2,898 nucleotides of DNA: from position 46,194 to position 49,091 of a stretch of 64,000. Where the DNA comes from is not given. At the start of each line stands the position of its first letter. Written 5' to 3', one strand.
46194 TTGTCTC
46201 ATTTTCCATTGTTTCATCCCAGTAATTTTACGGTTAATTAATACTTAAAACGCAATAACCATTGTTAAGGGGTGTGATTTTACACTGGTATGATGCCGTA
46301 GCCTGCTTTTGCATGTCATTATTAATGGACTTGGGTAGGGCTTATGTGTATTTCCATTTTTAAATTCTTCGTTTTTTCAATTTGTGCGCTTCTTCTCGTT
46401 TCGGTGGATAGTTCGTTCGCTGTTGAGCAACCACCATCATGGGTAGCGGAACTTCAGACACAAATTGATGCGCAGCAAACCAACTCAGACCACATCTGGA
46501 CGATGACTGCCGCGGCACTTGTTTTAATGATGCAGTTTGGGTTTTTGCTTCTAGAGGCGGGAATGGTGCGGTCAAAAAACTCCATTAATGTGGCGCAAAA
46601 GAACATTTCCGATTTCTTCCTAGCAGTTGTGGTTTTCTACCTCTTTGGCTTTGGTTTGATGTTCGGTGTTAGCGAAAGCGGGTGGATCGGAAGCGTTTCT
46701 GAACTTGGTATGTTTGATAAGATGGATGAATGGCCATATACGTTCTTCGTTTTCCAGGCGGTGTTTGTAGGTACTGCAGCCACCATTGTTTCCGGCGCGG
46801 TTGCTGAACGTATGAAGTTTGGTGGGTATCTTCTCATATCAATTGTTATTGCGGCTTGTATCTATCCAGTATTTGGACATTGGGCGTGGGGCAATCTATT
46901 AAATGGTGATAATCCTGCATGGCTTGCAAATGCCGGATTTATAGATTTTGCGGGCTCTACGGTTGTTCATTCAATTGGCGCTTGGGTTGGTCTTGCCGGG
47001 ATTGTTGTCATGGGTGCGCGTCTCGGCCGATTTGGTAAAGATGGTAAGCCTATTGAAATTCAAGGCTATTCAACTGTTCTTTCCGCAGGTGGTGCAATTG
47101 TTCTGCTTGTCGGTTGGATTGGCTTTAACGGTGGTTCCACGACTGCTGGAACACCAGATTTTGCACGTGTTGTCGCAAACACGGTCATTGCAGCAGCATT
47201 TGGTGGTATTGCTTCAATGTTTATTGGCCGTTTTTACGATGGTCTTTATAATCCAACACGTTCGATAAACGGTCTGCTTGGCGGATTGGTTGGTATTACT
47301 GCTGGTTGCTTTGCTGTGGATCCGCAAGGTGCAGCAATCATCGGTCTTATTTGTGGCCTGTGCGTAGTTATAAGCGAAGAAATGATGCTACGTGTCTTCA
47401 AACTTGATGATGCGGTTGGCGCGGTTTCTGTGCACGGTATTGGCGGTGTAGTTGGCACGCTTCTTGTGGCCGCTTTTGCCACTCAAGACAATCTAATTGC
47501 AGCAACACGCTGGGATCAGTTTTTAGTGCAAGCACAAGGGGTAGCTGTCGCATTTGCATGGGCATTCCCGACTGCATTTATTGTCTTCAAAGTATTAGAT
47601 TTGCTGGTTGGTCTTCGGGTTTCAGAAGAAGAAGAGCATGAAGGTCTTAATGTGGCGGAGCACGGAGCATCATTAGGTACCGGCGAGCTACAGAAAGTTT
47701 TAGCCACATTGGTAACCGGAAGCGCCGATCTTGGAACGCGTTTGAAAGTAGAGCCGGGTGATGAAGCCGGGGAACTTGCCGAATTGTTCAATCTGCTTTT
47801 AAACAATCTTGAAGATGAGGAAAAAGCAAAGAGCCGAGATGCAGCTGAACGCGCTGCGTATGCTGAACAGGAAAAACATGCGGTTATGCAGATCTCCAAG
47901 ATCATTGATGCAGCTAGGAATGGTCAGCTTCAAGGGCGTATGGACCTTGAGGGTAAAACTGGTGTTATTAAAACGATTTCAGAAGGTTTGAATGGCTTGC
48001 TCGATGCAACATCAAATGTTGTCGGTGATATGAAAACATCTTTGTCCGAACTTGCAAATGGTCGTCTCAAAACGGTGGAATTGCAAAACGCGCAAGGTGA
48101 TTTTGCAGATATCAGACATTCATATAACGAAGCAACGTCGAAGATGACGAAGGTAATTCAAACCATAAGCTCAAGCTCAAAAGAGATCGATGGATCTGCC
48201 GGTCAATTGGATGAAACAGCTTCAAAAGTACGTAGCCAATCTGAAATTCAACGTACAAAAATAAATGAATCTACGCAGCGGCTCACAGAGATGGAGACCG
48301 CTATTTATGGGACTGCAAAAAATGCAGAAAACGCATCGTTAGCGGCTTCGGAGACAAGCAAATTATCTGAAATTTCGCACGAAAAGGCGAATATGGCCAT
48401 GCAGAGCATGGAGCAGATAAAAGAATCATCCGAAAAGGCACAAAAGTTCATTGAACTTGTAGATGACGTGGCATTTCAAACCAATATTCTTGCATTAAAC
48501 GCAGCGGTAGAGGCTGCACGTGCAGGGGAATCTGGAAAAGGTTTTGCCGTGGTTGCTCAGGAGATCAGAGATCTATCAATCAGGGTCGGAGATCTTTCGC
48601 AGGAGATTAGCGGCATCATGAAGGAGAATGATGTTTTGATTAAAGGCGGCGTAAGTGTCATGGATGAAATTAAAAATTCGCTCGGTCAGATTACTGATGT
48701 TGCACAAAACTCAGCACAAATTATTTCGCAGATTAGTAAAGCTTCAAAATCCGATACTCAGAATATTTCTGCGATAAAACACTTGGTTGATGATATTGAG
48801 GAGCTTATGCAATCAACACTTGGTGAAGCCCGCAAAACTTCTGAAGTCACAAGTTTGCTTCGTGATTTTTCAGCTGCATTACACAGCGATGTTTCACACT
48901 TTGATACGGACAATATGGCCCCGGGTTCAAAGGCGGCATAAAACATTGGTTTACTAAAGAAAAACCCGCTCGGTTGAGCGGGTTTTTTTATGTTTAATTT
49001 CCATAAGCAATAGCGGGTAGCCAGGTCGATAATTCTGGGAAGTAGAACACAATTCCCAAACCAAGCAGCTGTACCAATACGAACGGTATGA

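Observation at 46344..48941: Ammonium transporter fused to a chemoreceptor signalling module (Amt-HAMP-MCP)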

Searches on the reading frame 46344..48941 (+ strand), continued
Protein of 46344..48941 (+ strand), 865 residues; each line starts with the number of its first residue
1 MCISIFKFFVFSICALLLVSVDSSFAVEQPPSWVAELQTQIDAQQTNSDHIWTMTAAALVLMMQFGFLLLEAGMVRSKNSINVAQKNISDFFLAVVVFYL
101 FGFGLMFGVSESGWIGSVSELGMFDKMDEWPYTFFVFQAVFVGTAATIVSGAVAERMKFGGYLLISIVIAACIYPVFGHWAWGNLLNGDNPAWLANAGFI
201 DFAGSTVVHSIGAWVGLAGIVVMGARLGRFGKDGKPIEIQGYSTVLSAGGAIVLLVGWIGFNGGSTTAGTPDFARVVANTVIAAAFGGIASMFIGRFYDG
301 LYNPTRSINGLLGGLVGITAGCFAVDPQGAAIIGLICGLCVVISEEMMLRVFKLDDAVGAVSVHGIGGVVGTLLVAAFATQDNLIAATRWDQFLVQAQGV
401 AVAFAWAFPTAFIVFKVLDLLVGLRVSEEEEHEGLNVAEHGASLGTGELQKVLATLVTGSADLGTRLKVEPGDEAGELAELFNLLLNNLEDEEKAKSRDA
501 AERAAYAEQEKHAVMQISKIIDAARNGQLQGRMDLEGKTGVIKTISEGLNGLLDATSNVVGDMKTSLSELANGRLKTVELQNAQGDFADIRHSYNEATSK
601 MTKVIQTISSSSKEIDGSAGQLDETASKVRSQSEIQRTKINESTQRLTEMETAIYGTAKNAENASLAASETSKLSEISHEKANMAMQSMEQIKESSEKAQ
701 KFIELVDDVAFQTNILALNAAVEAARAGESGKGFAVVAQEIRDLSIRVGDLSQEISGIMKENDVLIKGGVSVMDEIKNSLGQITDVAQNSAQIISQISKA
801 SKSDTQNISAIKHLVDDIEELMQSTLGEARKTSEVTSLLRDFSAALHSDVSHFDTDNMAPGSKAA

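Call 76: list_cluster_members(proteins=[window:46344-48941:+, P0030, P0040])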
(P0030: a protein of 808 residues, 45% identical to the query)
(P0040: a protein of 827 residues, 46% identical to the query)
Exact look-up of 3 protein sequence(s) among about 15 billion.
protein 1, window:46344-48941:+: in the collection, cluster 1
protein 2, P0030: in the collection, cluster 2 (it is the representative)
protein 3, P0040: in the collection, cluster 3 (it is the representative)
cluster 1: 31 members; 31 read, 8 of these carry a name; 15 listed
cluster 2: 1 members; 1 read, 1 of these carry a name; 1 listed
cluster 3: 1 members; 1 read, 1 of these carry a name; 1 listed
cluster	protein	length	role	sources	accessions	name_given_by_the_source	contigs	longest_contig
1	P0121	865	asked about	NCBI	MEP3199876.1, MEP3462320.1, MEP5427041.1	MAG: ammonium transporter [Lentilitoribacter sp.]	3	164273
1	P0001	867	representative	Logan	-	-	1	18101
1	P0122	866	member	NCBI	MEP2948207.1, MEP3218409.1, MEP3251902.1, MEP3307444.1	MAG: ammonium transporter [Lentilitoribacter sp.]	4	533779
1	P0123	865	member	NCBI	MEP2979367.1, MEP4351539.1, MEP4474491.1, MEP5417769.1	MAG: ammonium transporter [Lentilitoribacter sp.]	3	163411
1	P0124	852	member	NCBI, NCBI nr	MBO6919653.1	MAG: ammonium transporter [Rhizobiaceae bacterium] | ammonium transporter [Rhizobiaceae bacterium]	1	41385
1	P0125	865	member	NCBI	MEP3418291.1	MAG: ammonium transporter [Lentilitoribacter sp.]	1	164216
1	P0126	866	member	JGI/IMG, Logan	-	Amt family ammonium transporter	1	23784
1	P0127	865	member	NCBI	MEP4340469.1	MAG: ammonium transporter [Lentilitoribacter sp.]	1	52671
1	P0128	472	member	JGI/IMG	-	methyl-accepting chemotaxis protein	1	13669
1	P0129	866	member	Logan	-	-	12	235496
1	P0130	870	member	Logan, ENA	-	-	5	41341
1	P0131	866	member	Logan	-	-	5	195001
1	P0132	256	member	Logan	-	-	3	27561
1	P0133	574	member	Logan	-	-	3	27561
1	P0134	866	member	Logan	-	-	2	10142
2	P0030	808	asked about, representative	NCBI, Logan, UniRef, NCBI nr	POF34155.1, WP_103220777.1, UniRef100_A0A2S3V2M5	ammonium transporter [Roseibium marinum] | Amt family ammonium transporter n=1 Tax=Roseibium marinum TaxID=281252 ...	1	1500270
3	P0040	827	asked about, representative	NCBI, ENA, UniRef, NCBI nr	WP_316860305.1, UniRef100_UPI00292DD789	ammonium transporter [uncultured Cohaesibacter sp.] | ammonium transporter n=1 Tax=uncultured Cohaesibacter sp. TaxID=1002546 ...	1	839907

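Call 85: find_encoding_contigs(protein=P0005, flank=1500, max_places=1)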
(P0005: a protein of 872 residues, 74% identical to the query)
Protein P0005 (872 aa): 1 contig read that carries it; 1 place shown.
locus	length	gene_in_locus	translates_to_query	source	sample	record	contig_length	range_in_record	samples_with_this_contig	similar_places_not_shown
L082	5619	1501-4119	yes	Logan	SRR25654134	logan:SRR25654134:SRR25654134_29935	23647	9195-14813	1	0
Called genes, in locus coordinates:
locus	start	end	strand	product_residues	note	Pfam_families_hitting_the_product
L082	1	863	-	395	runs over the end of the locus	-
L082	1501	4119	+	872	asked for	PF00909:Ammonium_transp, PF18947:HAMP_2 (faint), PF00015:MCPsignal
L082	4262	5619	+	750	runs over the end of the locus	PF00521:DNA_topoisoIV, PF03989:DNA_gyraseA_C (faint)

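Call 86: find_encoding_contigs(protein=P0004, flank=1500, max_places=1)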
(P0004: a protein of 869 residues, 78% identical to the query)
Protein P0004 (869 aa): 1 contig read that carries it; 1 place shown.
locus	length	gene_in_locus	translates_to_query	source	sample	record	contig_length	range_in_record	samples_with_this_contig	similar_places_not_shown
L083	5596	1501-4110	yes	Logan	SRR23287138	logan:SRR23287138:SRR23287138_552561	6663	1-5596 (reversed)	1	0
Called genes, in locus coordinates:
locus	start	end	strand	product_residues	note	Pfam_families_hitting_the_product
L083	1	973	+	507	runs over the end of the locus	PF06123:CreD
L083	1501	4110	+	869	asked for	PF00909:Ammonium_transp, PF18947:HAMP_2 (faint), PF00015:MCPsignal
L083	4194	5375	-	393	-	-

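Call 87: find_encoding_contigs(protein=P0002, flank=1500, max_places=1)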
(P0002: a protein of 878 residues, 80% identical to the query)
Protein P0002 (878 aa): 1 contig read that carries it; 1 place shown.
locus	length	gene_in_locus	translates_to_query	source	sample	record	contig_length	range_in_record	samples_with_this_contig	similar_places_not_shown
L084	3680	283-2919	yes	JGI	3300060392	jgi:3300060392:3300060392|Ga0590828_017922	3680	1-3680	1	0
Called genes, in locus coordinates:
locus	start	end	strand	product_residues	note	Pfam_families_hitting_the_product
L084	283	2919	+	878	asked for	PF00909:Ammonium_transp, PF00015:MCPsignal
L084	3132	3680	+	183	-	?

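Call 88: find_encoding_contigs(protein=P0008, flank=1500, max_places=1)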
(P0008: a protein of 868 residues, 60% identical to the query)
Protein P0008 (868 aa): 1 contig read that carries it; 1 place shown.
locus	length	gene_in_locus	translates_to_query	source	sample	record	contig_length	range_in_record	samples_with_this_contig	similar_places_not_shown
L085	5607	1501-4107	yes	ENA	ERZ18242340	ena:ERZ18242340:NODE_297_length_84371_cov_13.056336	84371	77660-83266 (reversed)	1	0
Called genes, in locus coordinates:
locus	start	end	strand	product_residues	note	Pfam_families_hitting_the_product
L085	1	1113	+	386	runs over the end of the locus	PF01408:GFO_IDH_MocA, PF02894:GFO_IDH_MocA_C, PF22725:GFO_IDH_MocA_C3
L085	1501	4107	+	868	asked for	PF00909:Ammonium_transp, PF00015:MCPsignal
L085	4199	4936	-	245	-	PF03472:Autoind_bind, PF00196:GerE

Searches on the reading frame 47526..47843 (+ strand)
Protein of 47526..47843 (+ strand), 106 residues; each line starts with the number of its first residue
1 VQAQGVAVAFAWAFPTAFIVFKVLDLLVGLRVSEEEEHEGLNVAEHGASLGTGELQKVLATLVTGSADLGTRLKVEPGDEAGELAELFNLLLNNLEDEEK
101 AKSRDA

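Call 77: search_protein_representatives(protein=window:47526-47843:+)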
Query: 106 residues. Proteins with E-value up to 0.001 (for the whole library): 1217; up to 1e-10: 139; up to 1e-30: 1. The best 150 are listed.
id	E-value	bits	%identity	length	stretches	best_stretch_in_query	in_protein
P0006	4.3e-33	129.6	66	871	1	2-99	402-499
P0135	3.7e-28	113.8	59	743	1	2-100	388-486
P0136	6.0e-26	106.7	56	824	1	2-99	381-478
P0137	1.1e-25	105.9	62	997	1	2-97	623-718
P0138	7.2e-24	100.0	54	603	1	2-97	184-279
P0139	8.7e-23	96.6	55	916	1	2-104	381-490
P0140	1.2e-22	96.1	57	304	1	2-97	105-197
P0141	4.7e-22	94.2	49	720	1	2-101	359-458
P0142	8.7e-22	93.4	53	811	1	1-96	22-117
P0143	9.9e-22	93.2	54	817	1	2-98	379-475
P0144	2.3e-21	92.0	55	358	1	2-98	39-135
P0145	3.4e-21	91.5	53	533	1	2-96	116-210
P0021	5.2e-21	90.9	57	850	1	2-101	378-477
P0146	5.3e-21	90.8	51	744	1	2-101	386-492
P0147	1.3e-20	89.6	52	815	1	2-100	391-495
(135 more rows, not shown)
